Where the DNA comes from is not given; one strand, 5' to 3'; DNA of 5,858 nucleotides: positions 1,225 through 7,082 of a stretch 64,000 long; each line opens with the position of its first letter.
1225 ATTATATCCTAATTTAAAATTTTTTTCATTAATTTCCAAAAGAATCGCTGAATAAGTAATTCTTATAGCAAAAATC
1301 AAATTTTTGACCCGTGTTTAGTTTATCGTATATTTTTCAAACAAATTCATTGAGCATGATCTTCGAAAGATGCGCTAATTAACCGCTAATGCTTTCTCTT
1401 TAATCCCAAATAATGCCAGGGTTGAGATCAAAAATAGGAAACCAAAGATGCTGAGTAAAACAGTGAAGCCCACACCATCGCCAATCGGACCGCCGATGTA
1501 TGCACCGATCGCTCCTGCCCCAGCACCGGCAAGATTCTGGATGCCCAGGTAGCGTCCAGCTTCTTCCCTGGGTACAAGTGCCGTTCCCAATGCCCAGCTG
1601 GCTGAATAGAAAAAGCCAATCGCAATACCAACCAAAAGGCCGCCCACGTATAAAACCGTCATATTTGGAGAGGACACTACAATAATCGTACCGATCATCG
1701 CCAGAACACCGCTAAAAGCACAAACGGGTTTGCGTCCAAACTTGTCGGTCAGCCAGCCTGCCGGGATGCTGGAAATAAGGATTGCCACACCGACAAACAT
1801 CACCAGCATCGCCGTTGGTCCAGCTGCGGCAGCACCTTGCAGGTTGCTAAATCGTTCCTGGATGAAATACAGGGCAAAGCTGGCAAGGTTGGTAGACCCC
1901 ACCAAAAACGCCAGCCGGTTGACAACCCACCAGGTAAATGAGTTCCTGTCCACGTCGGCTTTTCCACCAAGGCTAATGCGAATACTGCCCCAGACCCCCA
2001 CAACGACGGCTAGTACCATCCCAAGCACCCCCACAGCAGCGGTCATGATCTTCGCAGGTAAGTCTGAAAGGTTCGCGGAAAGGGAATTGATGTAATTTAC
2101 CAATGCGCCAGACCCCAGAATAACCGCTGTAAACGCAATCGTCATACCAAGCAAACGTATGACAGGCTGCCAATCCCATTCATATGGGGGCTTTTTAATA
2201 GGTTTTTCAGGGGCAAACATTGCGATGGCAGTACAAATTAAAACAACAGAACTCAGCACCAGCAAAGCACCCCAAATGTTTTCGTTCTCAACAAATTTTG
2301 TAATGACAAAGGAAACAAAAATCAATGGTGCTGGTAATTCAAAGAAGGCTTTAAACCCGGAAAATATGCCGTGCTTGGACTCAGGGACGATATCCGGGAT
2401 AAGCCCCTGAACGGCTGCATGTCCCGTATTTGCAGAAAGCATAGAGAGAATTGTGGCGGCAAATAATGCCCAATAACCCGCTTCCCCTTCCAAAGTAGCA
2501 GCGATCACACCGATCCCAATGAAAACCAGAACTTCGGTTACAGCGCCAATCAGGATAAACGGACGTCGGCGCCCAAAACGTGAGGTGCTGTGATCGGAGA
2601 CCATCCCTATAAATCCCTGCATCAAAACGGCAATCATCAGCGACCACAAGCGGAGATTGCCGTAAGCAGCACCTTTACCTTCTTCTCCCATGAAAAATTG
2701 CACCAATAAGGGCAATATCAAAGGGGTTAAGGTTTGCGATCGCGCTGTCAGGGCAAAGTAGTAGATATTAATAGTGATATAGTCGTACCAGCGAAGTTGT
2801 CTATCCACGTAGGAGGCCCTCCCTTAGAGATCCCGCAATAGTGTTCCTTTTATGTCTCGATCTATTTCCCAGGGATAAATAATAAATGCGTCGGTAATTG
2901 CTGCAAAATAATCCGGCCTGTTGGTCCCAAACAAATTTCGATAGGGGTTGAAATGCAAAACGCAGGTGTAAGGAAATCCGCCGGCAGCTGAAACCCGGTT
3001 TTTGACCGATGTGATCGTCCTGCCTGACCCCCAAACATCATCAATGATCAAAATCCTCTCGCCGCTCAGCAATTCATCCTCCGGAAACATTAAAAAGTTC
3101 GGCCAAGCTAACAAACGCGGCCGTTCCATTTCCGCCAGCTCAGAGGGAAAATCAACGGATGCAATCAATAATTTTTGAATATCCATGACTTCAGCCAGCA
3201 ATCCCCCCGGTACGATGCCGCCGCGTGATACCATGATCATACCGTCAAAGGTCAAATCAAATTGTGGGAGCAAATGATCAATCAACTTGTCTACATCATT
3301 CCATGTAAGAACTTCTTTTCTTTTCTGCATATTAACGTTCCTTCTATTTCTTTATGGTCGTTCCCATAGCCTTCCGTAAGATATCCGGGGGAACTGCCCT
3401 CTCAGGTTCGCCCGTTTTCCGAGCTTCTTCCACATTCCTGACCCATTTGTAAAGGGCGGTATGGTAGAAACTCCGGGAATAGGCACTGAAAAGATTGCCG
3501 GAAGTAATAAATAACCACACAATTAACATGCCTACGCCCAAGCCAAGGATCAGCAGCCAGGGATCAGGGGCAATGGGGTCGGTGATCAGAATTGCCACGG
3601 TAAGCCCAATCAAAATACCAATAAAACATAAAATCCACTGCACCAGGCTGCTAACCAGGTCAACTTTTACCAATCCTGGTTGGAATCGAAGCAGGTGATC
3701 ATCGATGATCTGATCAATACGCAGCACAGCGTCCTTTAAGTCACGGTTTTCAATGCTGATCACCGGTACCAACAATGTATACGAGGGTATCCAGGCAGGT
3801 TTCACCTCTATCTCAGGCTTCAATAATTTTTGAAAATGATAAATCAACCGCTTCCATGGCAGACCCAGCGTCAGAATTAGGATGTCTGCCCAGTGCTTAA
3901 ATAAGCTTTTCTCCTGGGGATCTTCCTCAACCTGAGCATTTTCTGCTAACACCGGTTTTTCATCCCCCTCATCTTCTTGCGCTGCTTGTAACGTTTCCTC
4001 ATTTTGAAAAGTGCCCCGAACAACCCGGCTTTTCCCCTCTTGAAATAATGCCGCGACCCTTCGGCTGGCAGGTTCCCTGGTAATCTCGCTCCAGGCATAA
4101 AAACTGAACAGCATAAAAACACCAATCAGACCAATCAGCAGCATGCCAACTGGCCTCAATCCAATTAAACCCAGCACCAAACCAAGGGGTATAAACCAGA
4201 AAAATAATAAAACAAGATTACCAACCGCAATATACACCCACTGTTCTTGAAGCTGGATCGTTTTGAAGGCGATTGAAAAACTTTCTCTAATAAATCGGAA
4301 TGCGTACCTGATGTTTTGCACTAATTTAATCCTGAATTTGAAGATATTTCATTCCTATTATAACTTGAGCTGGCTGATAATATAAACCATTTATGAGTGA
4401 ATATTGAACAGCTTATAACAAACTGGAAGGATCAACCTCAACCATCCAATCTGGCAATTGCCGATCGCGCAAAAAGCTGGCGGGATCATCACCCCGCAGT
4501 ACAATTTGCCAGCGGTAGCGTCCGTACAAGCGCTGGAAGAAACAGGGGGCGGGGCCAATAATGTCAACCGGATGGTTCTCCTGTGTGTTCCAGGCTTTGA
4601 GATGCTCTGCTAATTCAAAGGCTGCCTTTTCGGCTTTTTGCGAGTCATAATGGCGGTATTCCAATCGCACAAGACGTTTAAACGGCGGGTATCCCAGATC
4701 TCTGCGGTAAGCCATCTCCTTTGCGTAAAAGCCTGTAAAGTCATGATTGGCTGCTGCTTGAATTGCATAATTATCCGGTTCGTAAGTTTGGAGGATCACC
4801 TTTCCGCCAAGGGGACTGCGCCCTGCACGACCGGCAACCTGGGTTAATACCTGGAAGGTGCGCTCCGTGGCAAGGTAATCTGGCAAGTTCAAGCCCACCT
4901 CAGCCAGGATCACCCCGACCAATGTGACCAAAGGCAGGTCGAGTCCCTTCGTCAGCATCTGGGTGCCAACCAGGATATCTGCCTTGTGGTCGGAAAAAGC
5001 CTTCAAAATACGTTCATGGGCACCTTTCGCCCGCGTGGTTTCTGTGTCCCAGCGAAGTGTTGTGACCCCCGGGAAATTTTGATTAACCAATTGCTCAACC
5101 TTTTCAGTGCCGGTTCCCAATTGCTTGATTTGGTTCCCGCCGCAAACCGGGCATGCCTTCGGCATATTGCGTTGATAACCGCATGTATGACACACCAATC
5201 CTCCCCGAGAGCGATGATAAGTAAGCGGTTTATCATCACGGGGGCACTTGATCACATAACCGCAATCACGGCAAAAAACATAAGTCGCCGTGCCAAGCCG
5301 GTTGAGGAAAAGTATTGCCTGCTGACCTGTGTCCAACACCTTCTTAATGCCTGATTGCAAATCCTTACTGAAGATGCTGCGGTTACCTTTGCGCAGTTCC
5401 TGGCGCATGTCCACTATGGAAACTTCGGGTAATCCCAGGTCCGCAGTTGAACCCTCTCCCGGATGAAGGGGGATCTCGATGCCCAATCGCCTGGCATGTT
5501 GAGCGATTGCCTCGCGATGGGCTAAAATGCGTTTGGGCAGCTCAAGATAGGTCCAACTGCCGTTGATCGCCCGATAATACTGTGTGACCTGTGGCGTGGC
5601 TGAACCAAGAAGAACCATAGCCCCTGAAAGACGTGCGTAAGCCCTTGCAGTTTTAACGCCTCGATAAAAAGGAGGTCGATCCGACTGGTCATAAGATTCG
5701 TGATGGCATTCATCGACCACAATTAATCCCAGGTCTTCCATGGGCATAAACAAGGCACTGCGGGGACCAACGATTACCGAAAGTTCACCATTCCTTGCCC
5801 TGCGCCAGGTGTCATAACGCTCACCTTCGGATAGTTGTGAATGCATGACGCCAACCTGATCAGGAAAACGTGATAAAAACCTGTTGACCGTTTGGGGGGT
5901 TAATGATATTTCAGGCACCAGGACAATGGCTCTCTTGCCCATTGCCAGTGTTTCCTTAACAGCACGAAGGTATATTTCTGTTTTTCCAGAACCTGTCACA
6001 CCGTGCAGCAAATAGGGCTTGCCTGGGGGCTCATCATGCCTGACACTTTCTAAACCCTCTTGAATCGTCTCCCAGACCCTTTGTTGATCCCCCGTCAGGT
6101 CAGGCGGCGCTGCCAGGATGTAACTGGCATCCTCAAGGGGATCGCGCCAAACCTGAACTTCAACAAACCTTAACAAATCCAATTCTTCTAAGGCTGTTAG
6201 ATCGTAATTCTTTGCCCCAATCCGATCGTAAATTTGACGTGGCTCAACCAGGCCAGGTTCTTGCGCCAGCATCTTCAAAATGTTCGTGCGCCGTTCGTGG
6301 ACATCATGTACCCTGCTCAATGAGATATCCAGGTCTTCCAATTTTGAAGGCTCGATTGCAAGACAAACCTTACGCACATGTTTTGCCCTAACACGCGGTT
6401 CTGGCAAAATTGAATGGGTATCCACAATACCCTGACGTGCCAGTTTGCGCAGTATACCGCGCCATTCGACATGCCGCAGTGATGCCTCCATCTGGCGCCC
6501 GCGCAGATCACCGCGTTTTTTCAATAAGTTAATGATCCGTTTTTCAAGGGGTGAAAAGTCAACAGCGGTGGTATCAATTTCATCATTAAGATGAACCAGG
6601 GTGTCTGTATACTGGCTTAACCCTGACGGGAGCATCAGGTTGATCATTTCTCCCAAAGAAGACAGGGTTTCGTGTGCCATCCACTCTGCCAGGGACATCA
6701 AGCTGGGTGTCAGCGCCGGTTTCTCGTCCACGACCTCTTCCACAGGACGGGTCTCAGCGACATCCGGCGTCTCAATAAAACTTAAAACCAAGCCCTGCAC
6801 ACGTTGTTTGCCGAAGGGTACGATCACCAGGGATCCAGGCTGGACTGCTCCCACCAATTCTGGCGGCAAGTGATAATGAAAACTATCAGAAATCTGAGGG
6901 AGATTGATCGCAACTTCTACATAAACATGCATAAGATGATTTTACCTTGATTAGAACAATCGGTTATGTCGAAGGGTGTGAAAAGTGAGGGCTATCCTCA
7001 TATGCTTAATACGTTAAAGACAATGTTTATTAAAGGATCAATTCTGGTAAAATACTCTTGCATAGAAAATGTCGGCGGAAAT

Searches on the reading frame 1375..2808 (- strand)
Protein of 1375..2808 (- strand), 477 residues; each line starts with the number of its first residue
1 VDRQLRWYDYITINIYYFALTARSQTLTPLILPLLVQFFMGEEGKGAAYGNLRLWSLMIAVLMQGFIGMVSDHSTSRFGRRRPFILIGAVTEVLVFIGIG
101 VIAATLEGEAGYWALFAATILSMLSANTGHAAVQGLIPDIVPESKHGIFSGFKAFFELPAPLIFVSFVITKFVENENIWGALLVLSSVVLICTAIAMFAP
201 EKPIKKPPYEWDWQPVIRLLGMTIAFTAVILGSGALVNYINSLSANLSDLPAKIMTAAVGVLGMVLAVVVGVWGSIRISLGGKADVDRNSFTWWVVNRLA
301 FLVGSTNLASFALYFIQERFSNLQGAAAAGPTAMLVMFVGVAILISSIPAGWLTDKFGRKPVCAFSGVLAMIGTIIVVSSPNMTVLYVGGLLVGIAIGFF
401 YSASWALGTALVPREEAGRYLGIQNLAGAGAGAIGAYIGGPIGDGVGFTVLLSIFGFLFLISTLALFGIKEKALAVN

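Call 6: search_protein_families(library=pfam, proteins=[window:1375-2808:-])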
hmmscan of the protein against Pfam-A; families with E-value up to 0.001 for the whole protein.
window:1375-2808:- (477 aa): 4 families
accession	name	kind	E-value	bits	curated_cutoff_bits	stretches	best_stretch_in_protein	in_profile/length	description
PF07690.21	MFS_1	-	9.9e-25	87.6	33.4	2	306-470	12-175/347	Major Facilitator Superfamily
PF00083.30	Sugar_tr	-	2.8e-09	36.8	22.3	1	329-404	45-123/452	Sugar (and other) transporter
PF13347.12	MFS_2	-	1.5e-06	27.5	27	0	290-437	225-375/427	MFS/sugar transport protein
PF05631.20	MFS_5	-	2.9e-06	26.9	25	1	338-405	78-145/356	Sugar-tranasporters, 12 TM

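Call 44: find_encoding_contigs(protein=window:1375-2808:-, flank=10000, max_places=3)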
Protein window:1375-2808:- (477 aa): 1 contig read that carries it; 1 place shown.
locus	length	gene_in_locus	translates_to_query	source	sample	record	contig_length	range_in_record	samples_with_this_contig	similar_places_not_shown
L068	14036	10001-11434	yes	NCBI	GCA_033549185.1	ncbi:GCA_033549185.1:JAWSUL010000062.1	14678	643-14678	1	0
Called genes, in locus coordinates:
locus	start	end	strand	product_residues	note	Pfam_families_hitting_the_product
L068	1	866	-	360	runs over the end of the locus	PF02615:Ldh_2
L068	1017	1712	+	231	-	PF03009:GDPD, PF13653:GDPD_2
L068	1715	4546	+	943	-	PF00933:Glyco_hydro_3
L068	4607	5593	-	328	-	PF00069:Pkinase, PF07714:PK_Tyr_Ser-Thr, PF03109:ABC1 (weak)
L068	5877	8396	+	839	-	PF17764:PriA_3primeBD, PF00270:DEAD, PF04851:ResIII, PF18319:Zn_ribbon_PriA (weak), PF00271:Helicase_C (weak), PF18074:PriA_C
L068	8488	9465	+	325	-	-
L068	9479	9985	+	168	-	PF00156:Pribosyltran (weak)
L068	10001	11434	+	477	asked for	PF07690:MFS_1, PF13347:MFS_2 (faint), PF07690:MFS_1, PF00083:Sugar_tr, PF05631:MFS_5 (weak)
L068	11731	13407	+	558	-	PF00005:ABC_tran, PF00931:NB-ARC (faint), PF02463:SMC_N (faint), PF03193:RsgA_GTPase (faint), PF13476:AAA_23 (faint), PF13555:AAA_29 (faint), PF12848:ABC_tran_Xtn (weak), PF00005:ABC_tran, +6 more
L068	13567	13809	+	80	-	PF01106:NifU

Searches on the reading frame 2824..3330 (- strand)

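Call 23: search_protein_families(library=pfam, proteins=[window:2824-3330:-], max_evalue=0.00001)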
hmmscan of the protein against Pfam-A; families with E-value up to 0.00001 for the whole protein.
window:2824-3330:- (168 aa): 1 family
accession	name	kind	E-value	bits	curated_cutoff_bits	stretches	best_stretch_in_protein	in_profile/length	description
PF00156.33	Pribosyltran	-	2.4e-06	27.4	26.3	1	13-111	15-108/158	Phosphoribosyl transferase domain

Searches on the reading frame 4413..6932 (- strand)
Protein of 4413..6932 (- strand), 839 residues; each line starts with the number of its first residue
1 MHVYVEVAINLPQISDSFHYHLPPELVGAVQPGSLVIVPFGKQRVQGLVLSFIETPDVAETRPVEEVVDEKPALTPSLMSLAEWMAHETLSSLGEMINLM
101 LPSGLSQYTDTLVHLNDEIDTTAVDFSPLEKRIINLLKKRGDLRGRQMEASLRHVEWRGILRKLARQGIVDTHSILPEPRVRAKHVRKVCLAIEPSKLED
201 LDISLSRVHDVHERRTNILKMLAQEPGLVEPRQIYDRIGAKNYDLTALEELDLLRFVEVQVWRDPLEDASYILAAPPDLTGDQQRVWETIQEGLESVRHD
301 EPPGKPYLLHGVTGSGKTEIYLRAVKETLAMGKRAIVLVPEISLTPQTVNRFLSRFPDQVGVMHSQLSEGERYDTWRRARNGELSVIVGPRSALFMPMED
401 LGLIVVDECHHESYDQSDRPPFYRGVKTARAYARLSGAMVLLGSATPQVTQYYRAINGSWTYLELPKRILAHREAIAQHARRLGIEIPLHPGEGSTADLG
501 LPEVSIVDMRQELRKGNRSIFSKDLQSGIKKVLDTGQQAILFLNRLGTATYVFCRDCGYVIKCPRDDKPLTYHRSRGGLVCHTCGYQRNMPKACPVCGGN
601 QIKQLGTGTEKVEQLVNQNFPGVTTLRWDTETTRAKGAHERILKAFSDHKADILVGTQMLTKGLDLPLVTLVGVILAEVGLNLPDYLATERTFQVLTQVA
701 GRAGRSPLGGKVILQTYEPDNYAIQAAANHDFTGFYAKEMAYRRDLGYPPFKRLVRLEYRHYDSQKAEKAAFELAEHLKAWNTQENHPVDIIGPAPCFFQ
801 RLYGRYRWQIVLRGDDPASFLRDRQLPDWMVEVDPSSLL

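Call 23: search_protein_families(library=pfam, proteins=[window:4413-6932:-], max_evalue=0.00001)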
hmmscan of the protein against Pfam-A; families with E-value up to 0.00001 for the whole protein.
window:4413-6932:- (839 aa): 6 families
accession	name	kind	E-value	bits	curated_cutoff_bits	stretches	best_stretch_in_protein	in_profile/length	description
PF17764.6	PriA_3primeBD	-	7.4e-26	90.3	22.7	1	6-102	1-96/96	3'DNA-binding domain (3'BD)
PF00270.35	DEAD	-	9.6e-17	61.6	26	1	282-448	3-161/167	DEAD/DEAH box helicase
PF04851.21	ResIII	-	1.2e-15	58.3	22.5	1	283-448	8-163/164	Type III restriction enzyme, res subunit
PF18074.6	PriA_C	-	5.4e-14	53.2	26.9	1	750-818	1-67/95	Primosomal protein N C-terminal domain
PF00271.37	Helicase_C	-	1.3e-10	42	23.5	1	620-705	38-108/110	Helicase conserved C-terminal domain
PF18319.7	Zn_ribbon_PriA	-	5.3e-07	29.9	26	1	563-588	1-26/27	PriA DNA helicase Cys-rich region (CRR) domain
